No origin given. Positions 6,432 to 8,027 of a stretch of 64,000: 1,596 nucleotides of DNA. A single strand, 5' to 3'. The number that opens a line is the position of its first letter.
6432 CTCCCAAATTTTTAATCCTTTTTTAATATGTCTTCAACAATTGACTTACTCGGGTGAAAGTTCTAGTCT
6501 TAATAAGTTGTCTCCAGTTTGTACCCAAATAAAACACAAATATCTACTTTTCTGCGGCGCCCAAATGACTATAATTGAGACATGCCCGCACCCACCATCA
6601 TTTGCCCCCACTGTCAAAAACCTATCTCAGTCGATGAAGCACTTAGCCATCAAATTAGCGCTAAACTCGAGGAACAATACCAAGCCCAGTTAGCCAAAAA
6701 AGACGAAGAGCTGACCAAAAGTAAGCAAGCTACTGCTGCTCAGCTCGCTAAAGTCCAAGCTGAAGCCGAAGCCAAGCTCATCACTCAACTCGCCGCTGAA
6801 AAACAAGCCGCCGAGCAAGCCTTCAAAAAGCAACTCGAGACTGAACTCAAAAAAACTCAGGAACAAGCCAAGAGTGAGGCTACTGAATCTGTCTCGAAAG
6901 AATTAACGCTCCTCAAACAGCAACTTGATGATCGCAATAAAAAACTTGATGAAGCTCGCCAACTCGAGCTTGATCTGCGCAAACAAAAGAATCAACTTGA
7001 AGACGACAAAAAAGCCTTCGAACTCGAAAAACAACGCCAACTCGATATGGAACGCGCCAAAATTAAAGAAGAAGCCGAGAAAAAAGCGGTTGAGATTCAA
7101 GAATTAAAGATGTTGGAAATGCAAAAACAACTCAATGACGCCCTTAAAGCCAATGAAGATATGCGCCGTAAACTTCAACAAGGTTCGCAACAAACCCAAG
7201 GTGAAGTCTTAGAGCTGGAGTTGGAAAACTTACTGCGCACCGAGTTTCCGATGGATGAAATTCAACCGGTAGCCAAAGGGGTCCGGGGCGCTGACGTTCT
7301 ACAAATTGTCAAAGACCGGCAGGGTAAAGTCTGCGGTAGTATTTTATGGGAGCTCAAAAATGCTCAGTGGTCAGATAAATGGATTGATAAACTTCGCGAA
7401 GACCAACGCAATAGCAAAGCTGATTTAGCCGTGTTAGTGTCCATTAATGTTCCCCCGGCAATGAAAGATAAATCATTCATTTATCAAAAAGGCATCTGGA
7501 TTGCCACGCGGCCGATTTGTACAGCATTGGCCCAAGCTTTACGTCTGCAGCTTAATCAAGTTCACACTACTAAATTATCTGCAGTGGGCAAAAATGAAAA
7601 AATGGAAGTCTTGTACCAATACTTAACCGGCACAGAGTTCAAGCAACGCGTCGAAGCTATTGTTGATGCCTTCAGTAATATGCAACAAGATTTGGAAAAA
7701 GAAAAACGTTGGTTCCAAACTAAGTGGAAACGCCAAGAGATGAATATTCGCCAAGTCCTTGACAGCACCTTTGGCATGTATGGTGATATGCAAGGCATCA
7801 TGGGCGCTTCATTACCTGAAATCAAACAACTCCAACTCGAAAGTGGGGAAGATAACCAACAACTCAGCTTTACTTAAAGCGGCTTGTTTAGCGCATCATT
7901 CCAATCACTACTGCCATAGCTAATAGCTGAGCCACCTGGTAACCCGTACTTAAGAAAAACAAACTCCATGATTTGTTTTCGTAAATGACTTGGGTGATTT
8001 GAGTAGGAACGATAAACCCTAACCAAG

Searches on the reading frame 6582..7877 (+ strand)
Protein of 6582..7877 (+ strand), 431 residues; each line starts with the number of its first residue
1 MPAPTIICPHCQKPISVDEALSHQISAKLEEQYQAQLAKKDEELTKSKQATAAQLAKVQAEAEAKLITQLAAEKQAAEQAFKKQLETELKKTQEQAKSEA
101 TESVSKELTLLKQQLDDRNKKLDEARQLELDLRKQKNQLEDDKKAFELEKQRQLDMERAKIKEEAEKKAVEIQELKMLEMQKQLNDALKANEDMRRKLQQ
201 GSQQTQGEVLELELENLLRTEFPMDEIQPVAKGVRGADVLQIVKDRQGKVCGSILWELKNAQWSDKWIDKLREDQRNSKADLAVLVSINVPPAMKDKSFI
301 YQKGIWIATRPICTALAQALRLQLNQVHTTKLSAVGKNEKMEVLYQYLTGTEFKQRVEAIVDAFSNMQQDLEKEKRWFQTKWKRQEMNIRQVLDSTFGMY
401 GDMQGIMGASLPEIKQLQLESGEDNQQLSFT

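Call 93: search_protein_families(library=pfam, proteins=[window:6582-7877:+], max_evalue=0.001)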
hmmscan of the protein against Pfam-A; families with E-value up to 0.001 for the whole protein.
window:6582-7877:+ (431 aa): 1 family
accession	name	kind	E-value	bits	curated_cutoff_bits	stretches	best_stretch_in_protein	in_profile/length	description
PF09903.14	DUF2130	-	1.6e-58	198.5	26.7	1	174-420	2-253/255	Uncharacterized protein conserved in bacteria (DUF2130)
